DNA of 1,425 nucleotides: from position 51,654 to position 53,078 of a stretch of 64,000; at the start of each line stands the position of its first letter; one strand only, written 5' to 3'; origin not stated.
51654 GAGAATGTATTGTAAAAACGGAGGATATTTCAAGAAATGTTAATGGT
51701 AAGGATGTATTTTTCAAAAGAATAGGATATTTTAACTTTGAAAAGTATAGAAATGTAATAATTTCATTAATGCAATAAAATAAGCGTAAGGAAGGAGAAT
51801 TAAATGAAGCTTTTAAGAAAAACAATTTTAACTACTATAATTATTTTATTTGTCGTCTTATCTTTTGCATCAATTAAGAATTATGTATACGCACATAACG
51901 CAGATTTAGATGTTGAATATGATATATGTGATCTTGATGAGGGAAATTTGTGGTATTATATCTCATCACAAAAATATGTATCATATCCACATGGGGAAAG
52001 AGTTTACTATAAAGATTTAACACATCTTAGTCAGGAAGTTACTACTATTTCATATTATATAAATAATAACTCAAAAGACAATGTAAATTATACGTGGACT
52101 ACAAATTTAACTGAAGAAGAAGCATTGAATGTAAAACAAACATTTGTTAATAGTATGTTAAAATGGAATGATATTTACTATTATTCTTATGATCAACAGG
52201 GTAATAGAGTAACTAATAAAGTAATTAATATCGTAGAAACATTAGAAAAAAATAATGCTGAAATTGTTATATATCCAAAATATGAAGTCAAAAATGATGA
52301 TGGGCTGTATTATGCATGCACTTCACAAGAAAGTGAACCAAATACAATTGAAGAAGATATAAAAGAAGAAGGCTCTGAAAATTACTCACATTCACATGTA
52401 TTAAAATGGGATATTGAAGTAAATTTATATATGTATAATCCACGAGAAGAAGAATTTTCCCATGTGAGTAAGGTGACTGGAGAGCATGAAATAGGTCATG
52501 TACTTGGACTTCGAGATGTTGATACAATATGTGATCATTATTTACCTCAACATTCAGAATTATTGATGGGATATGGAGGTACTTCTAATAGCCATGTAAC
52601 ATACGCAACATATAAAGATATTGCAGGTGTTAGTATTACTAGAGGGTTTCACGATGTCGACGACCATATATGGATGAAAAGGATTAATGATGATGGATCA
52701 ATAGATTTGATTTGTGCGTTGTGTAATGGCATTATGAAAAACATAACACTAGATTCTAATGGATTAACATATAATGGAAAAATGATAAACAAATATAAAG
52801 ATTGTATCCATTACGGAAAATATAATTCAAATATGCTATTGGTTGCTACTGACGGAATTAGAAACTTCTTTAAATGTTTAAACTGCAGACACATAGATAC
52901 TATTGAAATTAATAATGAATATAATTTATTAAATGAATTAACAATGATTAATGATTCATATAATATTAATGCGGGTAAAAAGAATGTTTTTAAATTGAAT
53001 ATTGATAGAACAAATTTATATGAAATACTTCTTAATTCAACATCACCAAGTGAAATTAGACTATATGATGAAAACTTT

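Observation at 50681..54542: Lipoprotein + large secreted metzincin (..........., snapalysin-type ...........) with Big_2 domain: accessory-looking protease module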

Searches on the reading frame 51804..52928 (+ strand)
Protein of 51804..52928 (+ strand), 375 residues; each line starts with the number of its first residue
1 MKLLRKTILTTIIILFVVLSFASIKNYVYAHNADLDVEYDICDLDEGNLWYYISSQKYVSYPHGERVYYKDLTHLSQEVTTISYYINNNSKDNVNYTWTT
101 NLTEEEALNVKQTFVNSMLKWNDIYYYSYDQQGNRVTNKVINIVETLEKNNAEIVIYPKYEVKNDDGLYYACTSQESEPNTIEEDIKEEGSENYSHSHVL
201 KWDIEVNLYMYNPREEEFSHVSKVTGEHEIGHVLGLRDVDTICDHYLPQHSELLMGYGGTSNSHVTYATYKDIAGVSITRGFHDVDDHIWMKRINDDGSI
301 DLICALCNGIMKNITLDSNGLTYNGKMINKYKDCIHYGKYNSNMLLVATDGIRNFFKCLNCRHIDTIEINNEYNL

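Call 24: find_related_loci(query=A2, collection=genome_contigs, flank=6000)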
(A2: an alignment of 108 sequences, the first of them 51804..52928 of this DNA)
Query A2 (375 aa) in genome_contigs; peptide patterns used: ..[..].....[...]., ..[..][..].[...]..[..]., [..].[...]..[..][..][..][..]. (x = any residue, [..] = any of these).
332 stretches matched a pattern; 64 encode a relative of the query (tblastn E <= 1e-3); 63 distinct loci.
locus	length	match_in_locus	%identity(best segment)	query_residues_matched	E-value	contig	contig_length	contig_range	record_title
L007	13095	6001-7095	45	1-375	5e-91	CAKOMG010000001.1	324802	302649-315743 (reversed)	MAG: uncultured Bacilli bacterium isolate REFINED_METABAT215_TOP10_CONTIGS_1500_ASSEMBLY_K77_MERGED__Hadza_MoBio_hadza-A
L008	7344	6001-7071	42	1-373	1e-89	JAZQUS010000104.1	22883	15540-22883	MAG: Eubacteriales bacterium isolate T1900045180_TC20190176.MAGScoT_cleanbin_000012 SGB_5227_k141_2631589, whole genome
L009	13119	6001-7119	43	2-375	1e-84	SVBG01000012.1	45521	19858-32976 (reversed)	MAG: Erysipelotrichaceae bacterium isolate SIG222 NODE_3652_length_45521_cov_7.398577, whole genome shotgun sequence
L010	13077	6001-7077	41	4-369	2e-82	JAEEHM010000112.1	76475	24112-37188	MAG: Bacillota bacterium isolate Tb.RUG.122 k141_11366127_flag=1_multi=15.4459_len=76475, whole genome shotgun sequence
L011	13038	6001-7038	45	30-372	2e-79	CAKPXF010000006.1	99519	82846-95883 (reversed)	MAG: uncultured Bacilli bacterium isolate REFINED_METABAT215_TOP10_CONTIGS_1500_ASSEMBLY_K77_MERGED__Nepal_MoBio_Fiber-H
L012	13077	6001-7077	40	3-375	3e-79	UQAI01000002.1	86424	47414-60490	uncultured Mollicutes bacterium isolate UMGS75 genome assembly, contig: NODE_69_length_86424_cov_10.083606, whole genome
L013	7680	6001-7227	39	1-368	5e-79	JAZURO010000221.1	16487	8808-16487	MAG: Eubacteriales bacterium isolate T1900044851_TS20190317.MAGScoT_cleanbin_000019 SGB_3023_k141_336984, whole genome s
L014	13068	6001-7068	38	1-375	2e-75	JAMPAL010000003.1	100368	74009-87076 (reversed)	MAG: Anaeroplasma bactoclasticum isolate NALB_7813_16 Scaffold_#3__SCF_003___100368_bp, whole genome shotgun sequence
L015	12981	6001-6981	42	28-373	1e-72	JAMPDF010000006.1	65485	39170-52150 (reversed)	MAG: Prevotella sp. isolate NALB_7821b_9 Scaffold_#6__SCF_006__65485_bp, whole genome shotgun sequence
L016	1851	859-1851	42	16-346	2e-75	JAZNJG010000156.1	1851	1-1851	MAG: Bacilli bacterium isolate T1900044680_TS20190146.MAGScoT_cleanbin_000036 SGB_1684_k141_2981843, whole genome shotgu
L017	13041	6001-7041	41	4-368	4e-75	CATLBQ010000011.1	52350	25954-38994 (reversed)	MAG TPA_asm: uncultured Bacilli bacterium isolate MGG03213_1680015441 genome assembly, contig: ERR2497921_155, whole gen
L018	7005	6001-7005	41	3-346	1e-65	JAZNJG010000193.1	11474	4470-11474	MAG: Bacilli bacterium isolate T1900044680_TS20190146.MAGScoT_cleanbin_000036 SGB_1684_k141_2064861, whole genome shotgu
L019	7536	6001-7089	37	4-375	4e-65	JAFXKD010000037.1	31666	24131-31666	MAG: Clostridia bacterium isolate RGIG6488 Sheep_Rectum.Co__c2491984, whole genome shotgun sequence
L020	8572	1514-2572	39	1-364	2e-62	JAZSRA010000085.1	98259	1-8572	MAG: Eubacteriales bacterium isolate T1900044540_TS20190006.MAGScoT_cleanbin_000027 SGB_58_k141_1016877, whole genome sh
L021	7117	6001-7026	41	27-373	4e-61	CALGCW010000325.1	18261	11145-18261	MAG TPA_asm: uncultured Clostridia bacterium isolate SRR6425794_bin.80_CONCOCT_v1.1_MAG genome assembly, contig: ERZ1767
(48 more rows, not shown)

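Call 30: predict_structure(alignment_id=A2)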
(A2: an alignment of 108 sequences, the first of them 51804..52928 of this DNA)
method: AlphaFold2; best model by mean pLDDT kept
length: 375 residues; sequences in the alignment: 108
mean_pLDDT: 88.5   pTM: 0.86
mean pLDDT of the five models: 88.5, 87.3, 86.7, 85.9, 85.6
residues with pLDDT >= 90: 247; 70-90: 88; 50-70: 30; < 50: 10
segments of 3 or more residues with pLDDT < 50: 23-30
pLDDT, mean of each block of 10 residues (from residue 1): 88 87 42 72 78 84 84 93 98 98 95 97 96 94 98 98 89 95 68 87 96 72 92 95 84 81 86 95 89 96 94 95 95 97 96 97 92 51
secondary structure, 60 per line:
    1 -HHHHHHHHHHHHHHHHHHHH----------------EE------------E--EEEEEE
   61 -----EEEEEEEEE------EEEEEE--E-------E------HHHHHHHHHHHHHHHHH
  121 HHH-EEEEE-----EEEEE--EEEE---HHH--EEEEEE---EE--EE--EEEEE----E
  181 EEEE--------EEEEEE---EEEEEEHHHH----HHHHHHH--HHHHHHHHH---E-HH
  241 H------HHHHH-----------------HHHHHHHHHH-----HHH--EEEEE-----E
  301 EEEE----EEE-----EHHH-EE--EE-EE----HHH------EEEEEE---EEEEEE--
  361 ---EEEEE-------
elements in order: H2-21 E55-60 E66-74 E81-86 H104-123 E125-129 E135-139 E142-145 E154-159 E171-175 E180-184 E193-198 E202-207 H208-211 H216-222 H225-233 H248-252 H270-279 E290-294 E300-304 E309-311 E344-349 E353-358 E364-368

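Call 43: search_protein_families(library=pfam, proteins=[window:51804-52928:+], max_evalue=10)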
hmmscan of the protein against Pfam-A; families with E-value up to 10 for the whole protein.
window:51804-52928:+ (375 aa): 2 families
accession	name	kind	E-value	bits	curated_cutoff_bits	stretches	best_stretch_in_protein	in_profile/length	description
PF18641.6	LidA_Long_CC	-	0.0079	16.5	26.5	1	74-197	17-128/177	LidA long coiled-coil domain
PF18104.7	Tudor_2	-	0.13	12.5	31.4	1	162-178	6-22/35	Jumonji domain-containing protein 2A Tudor domain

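Call 44: search_solved_structures(query=A2, max_evalue=10, show_alignments=3)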
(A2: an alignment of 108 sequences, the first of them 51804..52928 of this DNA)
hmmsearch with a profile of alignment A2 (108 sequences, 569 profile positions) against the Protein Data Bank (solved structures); distinct sequences matched with E-value up to 10: 9.
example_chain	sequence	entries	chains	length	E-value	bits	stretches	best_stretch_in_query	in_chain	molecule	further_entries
4hx3_A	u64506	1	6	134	0.24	13.4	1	201-224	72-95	Extracellular small neutral protease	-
1c7k_A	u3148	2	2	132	0.25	13.3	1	201-224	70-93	ZINC ENDOPROTEASE | ZINC PROTEASE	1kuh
4axq_A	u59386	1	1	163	0.33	13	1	203-230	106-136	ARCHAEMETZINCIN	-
3zvs_A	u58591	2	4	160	0.34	12.9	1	203-230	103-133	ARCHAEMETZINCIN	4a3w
1hv5_A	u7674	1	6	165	2.7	10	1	210-223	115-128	STROMELYSIN 3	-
3b8z_A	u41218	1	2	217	8.4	8.3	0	209-232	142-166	protein ADAMTS-5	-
3ljt_A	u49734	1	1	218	9.4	8.2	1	210-232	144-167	A disintegrin and metalloproteinase with thrombospondin motifs 5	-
3hy7_A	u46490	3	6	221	9.9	8.1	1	210-232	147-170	A disintegrin and metalloproteinase with thrombospondin motifs 5 | Catalytic Domain of ADAMTS-5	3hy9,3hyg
6yjm_A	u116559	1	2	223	10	8.1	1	210-232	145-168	A disintegrin and metalloproteinase with thrombospondin motifs 5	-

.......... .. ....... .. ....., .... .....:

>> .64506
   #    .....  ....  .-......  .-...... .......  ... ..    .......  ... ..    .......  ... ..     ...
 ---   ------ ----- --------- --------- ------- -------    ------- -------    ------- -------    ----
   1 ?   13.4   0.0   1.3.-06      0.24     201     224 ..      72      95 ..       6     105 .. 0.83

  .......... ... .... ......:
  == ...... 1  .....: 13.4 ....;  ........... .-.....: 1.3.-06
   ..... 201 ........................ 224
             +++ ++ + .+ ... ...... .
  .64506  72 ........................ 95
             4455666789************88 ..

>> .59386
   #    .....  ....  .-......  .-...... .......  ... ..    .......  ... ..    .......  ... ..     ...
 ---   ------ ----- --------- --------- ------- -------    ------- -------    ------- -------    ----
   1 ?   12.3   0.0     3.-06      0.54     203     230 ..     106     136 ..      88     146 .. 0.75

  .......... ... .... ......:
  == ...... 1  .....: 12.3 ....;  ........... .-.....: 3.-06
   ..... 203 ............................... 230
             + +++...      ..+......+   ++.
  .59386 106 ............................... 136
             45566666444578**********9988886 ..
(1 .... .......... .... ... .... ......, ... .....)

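Call 56: fold_search(model_id=the predicted structure, library=pdb)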
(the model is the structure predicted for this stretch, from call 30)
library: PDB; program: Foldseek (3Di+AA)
matches with E <= 10: 277; with E <= 0.001: 23
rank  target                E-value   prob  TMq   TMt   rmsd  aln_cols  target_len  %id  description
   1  8b2q_A                4.4e-05  1.00  0.26  0.52  10.7       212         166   16  Matrix-metallopeptidase inhibitor Potempin A (PotA) from Tannerella forsythia in complex with T. forsythia karilysin. (released 2022-12-21)
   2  1su3_A                5.3e-05  1.00  0.28  0.25  15.2       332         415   13  X-ray structure of human proMMP-1: New insights into collagenase action (released 2004-12-21)
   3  5uwk_A                5.9e-05  1.00  0.25  0.53  10.5       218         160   17  Matrix metalloproteinase-13 complexed with selective inhibitor compound (S)-10a (released 2017-07-12)
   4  3ayu_A                1.3e-04  1.00  0.25  0.51  10.7       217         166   14  Crystal structure of MMP-2 active site mutant in complex with APP-drived decapeptide inhibitor (released 2011-08-03)
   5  1bzs                  1.4e-04  1.00  0.24  0.49  10.2       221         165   16  CRYSTAL STRUCTURE OF MMP8 COMPLEXED WITH HMR2909 (released 2000-05-31)
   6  4h2e_A                1.6e-04  1.00  0.28  0.58  10.2       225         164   13  Crystal structure of an MMP twin inhibitor complexing two MMP-9 catalytic domains (released 2013-04-24)
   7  1hfc                  2.0e-04  1.00  0.26  0.55   9.2       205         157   16  1.56 ANGSTROM STRUCTURE OF MATURE TRUNCATED HUMAN FIBROBLAST COLLAGENASE (released 1995-01-26)
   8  5uwk_B                2.3e-04  1.00  0.25  0.51  10.8       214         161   17  Matrix metalloproteinase-13 complexed with selective inhibitor compound (S)-10a (released 2017-07-12)
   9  3elm_A                3.1e-04  1.00  0.25  0.51  11.1       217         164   17  Crystal Structure of MMP-13 Complexed with Inhibitor 24f (released 2009-07-21)
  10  1c3i_A                3.7e-04  1.00  0.27  0.54  10.0       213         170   14  HUMAN STROMELYSIN-1 CATALYTIC DOMAIN COMPLEXED WITH RO-26-2812 (released 2000-07-26)
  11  2wo9_A                4.1e-04  1.00  0.24  0.51  10.1       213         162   16  MMP12 complex with a beta hydroxy carboxylic acid (released 2009-09-08)
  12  7xgj_C                4.4e-04  1.00  0.25  0.50  10.0       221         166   15  Crystal structure of human MMP-2 catalytic domain in complex with inhibitor (released 2022-06-29)
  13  8jug_A                4.4e-04  1.00  0.24  0.49  11.8       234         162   13  Crystal structure of human MMP-7 in complex with inhibitor (released 2023-11-01)
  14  1smp_A                4.4e-04  1.00  0.28  0.24  12.7       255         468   14  CRYSTAL STRUCTURE OF A COMPLEX BETWEEN SERRATIA MARCESCENS METALLO-PROTEASE AND AN INHIBITOR FROM ERWINIA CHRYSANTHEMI (released 1996-04-03)
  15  8juf_A                4.4e-04  1.00  0.23  0.47  11.9       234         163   13  Crystal structure of human MMP-7 in complex with inhibitor (released 2023-11-01)
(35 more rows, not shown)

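Call 75: search_protein_representatives(alignment_id=A2)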
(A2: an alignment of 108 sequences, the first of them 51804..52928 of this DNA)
Query: 108 sequences, 569 profile positions. Proteins with E-value up to 0.001 (for the whole library): 1038; up to 1e-10: 592; up to 1e-30: 178. The best 150 are listed.
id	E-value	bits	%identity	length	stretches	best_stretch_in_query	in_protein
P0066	1.9e-185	634.5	-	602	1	19-568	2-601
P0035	1.5e-182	625.0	-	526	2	2-401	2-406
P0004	3.7e-182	623.7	-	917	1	1-568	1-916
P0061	1.9e-180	618.0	-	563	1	1-568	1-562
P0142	5.3e-174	596.7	-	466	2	1-355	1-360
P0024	7.8e-173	592.9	-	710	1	1-471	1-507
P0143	1.1e-171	589.0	-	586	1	1-567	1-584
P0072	2.2e-169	581.5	-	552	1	63-569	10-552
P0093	2.3e-169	581.4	-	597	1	1-569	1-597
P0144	2.2e-166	571.5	-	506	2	1-381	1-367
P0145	2.5e-166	571.4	-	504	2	1-367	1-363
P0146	2.2e-163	561.6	-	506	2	2-368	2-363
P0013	4.9e-163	560.5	-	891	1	1-559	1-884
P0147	7.5e-161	553.3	-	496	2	9-371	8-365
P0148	1.3e-160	552.5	-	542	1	1-561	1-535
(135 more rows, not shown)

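Call 100: find_related_loci(query=A2, collection=viral_contigs, flank=8000)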
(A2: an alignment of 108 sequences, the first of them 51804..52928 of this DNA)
Query A2 (375 aa) in viral_contigs; peptide patterns used: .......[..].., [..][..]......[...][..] (x = any residue, [..] = any of these).
76 stretches matched a pattern, but none encodes a relative of the query by tblastn (E <= 1e-3).
